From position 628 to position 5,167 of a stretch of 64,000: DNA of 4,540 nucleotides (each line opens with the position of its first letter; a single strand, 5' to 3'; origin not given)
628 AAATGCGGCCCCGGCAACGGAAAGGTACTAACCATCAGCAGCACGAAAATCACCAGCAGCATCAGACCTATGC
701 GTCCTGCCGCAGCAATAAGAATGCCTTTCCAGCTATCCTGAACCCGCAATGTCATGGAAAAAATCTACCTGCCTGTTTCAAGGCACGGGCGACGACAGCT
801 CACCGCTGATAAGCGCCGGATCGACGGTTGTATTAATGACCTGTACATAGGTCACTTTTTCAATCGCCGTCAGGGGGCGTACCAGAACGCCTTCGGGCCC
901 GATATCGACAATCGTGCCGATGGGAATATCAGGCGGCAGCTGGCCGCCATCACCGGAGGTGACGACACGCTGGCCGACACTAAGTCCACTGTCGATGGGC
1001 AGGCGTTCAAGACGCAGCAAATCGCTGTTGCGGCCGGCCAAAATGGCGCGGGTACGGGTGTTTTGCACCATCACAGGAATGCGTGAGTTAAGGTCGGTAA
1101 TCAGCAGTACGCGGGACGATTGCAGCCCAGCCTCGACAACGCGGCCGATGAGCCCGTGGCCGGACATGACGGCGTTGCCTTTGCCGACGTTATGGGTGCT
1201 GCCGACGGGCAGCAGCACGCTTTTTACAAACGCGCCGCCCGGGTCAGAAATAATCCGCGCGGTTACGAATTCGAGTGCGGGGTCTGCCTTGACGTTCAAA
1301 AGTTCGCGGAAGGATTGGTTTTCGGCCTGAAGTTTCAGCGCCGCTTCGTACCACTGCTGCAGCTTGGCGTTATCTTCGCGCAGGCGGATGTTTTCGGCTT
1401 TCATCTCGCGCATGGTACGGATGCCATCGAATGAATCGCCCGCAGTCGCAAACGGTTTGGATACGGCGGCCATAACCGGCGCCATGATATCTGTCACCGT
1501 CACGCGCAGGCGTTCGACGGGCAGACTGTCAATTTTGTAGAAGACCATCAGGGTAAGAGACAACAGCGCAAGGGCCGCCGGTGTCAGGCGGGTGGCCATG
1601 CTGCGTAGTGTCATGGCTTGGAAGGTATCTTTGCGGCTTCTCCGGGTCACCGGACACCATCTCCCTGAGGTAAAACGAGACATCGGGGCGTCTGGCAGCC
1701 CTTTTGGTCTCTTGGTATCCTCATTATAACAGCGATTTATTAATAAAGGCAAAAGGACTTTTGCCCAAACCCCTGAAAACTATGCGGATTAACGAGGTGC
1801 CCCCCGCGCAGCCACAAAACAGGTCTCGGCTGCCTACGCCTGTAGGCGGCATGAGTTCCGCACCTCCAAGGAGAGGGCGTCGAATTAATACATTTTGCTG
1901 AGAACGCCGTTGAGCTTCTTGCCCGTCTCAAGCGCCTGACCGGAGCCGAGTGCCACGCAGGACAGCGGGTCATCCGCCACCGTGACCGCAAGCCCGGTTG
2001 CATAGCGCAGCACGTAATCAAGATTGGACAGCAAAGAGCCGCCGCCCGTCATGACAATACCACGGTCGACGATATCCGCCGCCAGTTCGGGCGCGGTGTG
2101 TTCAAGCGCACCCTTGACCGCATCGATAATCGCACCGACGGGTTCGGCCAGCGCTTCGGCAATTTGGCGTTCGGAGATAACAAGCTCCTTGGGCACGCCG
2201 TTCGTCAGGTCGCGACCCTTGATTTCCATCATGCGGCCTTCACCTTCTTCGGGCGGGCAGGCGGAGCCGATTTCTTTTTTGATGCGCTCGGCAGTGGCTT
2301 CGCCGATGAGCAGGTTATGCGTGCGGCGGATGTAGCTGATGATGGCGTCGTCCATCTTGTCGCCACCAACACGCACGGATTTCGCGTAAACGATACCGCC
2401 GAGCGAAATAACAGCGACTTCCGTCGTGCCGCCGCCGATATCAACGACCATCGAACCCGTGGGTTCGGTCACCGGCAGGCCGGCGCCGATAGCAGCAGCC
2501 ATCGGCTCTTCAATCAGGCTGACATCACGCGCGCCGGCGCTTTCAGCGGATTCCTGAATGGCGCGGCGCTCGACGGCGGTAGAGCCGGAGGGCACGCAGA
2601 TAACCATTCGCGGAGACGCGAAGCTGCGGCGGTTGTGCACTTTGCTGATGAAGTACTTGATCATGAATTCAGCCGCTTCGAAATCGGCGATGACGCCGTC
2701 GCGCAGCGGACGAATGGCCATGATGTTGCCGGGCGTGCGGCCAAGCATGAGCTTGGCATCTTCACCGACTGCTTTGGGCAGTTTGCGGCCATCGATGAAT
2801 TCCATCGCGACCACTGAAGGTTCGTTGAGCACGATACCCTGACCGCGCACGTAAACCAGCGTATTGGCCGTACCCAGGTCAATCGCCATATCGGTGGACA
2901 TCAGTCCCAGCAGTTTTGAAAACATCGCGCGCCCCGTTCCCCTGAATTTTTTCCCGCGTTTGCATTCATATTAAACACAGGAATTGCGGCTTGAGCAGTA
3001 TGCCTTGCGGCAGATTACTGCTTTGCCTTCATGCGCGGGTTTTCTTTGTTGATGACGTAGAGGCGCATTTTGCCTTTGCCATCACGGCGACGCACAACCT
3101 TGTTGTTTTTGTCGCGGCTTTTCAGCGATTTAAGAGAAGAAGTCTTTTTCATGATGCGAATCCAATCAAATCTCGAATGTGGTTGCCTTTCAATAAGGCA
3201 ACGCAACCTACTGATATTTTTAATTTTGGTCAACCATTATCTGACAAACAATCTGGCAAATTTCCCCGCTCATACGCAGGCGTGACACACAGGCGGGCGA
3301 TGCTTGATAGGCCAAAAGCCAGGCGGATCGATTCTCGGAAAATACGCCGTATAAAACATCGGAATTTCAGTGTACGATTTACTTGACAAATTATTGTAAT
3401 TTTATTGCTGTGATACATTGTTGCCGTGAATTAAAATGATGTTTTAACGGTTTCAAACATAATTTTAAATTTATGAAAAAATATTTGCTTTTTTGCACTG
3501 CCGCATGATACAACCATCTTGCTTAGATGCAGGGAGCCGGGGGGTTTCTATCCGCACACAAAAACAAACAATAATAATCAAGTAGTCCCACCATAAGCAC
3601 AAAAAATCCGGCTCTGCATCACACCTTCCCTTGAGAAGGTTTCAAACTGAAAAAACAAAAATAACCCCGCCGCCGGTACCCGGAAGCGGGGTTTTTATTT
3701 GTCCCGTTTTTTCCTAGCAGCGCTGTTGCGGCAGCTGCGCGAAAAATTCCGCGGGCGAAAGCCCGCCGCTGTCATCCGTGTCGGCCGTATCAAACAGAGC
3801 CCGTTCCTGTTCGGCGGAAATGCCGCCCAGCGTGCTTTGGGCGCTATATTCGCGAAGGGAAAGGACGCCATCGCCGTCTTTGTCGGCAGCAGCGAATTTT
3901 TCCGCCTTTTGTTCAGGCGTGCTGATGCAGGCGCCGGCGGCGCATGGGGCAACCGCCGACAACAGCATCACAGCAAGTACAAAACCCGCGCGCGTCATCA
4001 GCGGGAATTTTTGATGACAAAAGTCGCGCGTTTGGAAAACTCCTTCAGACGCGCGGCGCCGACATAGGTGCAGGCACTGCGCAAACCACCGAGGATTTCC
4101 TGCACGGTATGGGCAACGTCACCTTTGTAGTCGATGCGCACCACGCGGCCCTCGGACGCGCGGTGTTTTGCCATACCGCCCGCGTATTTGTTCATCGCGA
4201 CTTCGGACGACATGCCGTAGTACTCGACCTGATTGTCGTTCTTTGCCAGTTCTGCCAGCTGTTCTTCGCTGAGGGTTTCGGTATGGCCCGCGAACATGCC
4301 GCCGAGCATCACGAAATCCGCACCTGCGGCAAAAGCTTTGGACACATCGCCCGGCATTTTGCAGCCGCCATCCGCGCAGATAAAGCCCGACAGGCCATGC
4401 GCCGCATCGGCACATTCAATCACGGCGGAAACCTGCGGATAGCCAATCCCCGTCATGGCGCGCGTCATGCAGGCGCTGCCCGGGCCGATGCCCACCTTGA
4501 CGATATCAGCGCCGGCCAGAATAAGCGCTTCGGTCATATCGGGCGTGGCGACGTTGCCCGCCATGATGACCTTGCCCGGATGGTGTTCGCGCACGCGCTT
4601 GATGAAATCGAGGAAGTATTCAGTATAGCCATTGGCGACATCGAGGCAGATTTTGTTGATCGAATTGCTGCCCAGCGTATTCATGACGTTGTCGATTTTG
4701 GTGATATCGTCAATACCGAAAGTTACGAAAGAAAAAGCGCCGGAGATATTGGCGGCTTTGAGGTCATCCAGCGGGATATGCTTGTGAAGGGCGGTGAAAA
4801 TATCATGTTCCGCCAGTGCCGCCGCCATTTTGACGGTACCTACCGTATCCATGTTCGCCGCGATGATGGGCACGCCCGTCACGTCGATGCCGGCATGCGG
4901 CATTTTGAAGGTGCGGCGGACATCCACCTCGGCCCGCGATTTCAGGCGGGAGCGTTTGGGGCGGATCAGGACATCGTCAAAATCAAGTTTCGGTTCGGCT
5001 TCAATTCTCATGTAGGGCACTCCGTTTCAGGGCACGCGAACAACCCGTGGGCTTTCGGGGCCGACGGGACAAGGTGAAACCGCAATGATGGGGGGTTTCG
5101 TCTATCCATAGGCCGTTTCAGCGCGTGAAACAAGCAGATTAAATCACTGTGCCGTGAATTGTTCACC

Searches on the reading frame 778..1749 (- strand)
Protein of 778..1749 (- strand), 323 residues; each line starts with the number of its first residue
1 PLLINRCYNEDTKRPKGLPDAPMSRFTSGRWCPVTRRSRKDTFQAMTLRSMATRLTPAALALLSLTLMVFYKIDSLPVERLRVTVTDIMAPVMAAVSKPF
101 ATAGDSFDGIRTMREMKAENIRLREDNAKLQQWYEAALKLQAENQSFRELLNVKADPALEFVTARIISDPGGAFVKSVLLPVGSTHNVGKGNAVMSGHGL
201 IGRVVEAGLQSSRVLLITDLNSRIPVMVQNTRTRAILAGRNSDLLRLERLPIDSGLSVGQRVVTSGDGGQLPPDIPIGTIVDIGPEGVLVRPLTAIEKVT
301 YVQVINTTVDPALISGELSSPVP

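Call 77: search_protein_families(library=pfam, proteins=[window:778-1749:-], max_evalue=0.001)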
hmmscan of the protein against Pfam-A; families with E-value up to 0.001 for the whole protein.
window:778-1749:- (323 aa): 1 family
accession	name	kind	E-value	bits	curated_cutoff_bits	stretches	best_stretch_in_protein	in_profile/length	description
PF04085.20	MreC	-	3.6e-31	108.4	28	1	166-305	1-146/147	Rod shape-determining protein MreC, barrel core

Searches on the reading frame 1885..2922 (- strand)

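Call 77: search_protein_families(library=pfam, proteins=[window:1885-2922:-], max_evalue=0.001)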
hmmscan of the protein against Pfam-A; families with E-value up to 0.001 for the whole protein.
window:1885-2922:- (345 aa): 6 families
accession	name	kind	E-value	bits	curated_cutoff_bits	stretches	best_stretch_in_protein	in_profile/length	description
PF06723.19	MreB_Mbl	-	2.5e-147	490.4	27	1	10-337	2-325/327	MreB/Mbl protein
PF14450.12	FtsA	-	1.1e-13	52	31.8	1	158-317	1-111/127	Cell division protein FtsA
PF00012.26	HSP70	-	3.1e-12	46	20.6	1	106-201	136-237/599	Hsp70 protein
PF00022.25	Actin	-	1.8e-10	40.5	27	1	65-201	56-190/410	Actin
PF11104.14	PilM_2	-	6.9e-07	29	27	0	157-219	182-240/340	Type IV pilus assembly protein PilM;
PF06277.17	EutA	-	0.0008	18.8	27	0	158-211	146-203/475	Ethanolamine utilisation protein EutA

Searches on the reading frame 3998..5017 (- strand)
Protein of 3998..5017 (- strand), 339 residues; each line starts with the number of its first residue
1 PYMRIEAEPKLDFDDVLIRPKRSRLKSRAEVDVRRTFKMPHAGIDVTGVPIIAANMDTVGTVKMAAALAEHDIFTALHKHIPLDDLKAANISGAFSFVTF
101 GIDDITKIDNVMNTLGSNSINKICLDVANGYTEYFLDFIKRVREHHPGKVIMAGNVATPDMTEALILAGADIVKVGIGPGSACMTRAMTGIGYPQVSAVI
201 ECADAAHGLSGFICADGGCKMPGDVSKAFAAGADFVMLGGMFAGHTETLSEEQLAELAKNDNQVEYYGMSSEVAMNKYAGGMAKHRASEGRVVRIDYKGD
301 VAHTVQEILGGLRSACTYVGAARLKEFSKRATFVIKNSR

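Call 77: search_protein_families(library=pfam, proteins=[window:3998-5017:-], max_evalue=0.001)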
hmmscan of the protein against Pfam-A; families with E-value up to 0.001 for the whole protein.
window:3998-5017:- (339 aa): 2 families
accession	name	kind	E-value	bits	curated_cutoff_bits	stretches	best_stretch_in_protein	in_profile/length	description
PF00478.31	IMPDH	-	1.6e-69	235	25.6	1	11-334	2-332/345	IMP dehydrogenase / GMP reductase domain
PF01070.24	FMN_dh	-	4.4e-06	26.4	24.9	1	137-247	208-310/350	FMN-dependent dehydrogenase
